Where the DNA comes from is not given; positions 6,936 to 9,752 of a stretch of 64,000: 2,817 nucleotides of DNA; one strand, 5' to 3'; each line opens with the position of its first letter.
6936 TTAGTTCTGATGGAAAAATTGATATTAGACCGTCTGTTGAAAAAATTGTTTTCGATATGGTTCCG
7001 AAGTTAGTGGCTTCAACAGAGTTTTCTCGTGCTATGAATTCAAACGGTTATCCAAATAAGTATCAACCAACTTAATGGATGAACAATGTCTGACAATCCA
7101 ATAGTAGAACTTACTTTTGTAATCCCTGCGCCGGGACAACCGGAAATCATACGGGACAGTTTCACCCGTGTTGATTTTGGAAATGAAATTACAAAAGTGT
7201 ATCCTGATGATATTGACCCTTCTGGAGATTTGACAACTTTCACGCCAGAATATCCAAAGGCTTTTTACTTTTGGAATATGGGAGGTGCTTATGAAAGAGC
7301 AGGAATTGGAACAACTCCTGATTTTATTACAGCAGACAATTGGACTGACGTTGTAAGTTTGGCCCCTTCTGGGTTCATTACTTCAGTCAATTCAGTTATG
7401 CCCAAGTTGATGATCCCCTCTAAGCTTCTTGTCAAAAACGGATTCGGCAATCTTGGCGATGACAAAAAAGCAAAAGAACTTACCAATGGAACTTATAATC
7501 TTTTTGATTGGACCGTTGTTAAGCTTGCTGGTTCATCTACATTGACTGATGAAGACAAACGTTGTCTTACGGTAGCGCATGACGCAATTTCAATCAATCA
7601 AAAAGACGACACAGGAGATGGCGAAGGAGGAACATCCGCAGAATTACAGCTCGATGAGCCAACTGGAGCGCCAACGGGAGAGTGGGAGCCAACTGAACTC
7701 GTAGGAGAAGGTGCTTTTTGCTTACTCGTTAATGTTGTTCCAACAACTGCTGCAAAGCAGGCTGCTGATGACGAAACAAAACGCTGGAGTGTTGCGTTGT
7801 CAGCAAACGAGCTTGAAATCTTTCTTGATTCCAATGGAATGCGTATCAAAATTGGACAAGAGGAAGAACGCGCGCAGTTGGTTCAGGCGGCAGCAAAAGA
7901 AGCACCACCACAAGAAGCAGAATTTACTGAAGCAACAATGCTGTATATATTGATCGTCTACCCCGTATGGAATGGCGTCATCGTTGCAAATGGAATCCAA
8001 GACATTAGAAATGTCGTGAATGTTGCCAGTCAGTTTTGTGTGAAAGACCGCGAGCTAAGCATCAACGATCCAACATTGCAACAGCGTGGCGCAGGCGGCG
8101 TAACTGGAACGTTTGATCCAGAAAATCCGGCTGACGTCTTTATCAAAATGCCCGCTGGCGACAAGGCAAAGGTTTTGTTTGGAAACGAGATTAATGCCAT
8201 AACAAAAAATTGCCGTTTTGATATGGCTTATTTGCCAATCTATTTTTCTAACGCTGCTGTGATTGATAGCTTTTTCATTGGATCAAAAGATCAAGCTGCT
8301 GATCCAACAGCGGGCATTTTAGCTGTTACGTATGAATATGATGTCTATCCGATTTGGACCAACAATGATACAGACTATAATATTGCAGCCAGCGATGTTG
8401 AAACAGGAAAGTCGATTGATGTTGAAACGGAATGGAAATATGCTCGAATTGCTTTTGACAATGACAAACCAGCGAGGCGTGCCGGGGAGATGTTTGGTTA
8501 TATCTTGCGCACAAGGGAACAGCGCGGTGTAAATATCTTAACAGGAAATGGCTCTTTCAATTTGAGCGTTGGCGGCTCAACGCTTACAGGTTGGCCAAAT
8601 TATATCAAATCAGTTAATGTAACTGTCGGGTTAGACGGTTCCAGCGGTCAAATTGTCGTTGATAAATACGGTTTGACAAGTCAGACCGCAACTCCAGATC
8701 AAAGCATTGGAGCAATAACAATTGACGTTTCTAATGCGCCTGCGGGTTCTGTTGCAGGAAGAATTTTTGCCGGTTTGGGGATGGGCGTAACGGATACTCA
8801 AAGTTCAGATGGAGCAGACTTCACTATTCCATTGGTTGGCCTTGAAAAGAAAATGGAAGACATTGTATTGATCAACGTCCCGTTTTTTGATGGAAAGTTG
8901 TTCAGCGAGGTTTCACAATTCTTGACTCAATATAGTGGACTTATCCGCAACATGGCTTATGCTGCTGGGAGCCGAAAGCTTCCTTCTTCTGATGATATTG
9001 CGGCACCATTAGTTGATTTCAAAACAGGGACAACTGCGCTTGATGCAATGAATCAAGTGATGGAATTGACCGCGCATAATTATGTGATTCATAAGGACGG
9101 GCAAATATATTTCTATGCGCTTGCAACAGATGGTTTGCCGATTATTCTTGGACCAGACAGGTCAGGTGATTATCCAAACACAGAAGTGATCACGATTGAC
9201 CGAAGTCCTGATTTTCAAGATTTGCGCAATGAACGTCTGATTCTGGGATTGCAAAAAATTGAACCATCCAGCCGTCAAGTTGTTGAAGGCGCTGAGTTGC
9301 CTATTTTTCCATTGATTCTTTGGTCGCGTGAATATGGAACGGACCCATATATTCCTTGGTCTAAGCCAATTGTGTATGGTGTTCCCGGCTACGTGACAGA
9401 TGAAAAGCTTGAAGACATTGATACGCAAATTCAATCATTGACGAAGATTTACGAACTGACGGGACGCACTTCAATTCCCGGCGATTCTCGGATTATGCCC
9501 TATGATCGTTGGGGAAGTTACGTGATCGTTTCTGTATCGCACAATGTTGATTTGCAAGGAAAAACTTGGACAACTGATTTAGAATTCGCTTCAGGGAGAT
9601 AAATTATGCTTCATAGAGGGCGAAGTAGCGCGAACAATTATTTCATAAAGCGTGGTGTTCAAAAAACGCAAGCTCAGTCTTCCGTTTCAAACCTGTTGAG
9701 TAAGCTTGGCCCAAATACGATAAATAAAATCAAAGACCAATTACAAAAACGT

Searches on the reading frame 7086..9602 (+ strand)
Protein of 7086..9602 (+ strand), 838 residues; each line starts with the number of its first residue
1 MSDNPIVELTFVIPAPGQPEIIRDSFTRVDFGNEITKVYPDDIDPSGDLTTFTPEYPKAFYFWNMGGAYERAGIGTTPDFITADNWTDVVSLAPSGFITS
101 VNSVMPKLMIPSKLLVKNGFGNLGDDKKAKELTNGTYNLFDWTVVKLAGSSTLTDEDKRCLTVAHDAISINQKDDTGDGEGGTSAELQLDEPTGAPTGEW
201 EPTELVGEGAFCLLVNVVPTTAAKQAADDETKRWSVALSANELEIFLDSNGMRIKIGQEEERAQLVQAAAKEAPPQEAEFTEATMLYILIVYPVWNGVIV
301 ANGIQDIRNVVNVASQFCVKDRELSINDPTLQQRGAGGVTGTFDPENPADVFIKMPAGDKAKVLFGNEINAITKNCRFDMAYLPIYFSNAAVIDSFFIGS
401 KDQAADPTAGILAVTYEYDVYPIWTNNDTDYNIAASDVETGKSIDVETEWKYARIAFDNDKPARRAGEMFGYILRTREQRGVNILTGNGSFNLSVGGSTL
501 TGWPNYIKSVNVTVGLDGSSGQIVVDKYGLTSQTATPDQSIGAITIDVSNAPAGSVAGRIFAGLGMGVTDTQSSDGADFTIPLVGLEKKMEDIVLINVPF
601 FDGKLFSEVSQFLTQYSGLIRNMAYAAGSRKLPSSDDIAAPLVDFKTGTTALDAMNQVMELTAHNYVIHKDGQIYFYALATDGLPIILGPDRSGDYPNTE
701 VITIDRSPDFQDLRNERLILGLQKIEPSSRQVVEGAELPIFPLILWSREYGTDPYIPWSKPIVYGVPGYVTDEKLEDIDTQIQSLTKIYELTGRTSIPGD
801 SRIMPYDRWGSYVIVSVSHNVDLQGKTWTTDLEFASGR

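Call 7: search_protein_families(library=pfam, proteins=[window:7086-9602:+], max_evalue=0.001)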
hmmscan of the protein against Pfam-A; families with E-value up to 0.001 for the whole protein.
window:7086-9602:+ (838 aa): 0 families

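Call 38: search_protein_families(library=phrogs, proteins=[window:7086-9602:+], max_evalue=0.001)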
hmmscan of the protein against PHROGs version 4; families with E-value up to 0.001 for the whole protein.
window:7086-9602:+ (838 aa): 0 families

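Call 46: search_dna_similar(query=window:7086-9602:+, collection=phages, mode=protein, max_rows=12, max_evalue=0.00001)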
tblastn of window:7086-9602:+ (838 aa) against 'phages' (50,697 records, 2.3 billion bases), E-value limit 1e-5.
No match.

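Call 50: find_encoding_contigs(protein=window:7086-9602:+, flank=10000, max_places=2)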
Protein window:7086-9602:+ (838 aa): 8 contigs read that carry it; 2 places shown.
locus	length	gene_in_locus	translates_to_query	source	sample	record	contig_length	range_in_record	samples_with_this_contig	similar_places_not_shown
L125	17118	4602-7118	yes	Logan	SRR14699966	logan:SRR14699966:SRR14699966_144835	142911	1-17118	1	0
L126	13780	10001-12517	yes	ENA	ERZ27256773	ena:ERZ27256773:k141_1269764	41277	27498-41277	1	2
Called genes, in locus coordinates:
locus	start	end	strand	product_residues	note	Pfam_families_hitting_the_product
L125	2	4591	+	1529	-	?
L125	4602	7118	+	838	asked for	-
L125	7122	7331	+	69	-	-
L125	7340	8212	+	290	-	-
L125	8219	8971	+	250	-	-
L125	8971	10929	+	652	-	-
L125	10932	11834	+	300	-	-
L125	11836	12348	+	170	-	-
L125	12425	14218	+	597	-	PF04851:ResIII, PF00176:SNF2-rel_dom, PF00271:Helicase_C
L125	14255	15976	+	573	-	PF20307:divDNAB, PF03796:DnaB_C, PF13481:AAA_25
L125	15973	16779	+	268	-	-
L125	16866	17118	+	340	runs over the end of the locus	-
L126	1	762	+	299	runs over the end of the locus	PF18906:Phage_tube_2 (weak)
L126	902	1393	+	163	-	-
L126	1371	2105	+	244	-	-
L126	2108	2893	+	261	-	-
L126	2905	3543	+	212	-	-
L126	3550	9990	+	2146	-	-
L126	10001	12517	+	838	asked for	-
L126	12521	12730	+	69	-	-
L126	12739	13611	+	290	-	-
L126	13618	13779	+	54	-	?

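Call 51: search_protein_families(library=phrogs, proteins=[L126:1-762:+, L126:902-1393:+, L126:1371-2105:+, L126:2108-2893:+, L126:2905-3543:+], max_evalue=0.001)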
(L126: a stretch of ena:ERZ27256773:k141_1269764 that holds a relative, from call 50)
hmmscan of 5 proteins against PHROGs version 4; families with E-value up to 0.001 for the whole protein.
L126:1-762:+ (253 aa): 0 families

L126:902-1393:+ (163 aa): 0 families

L126:1371-2105:+ (244 aa): 0 families

L126:2108-2893:+ (261 aa): 0 families

L126:2905-3543:+ (212 aa): 0 families
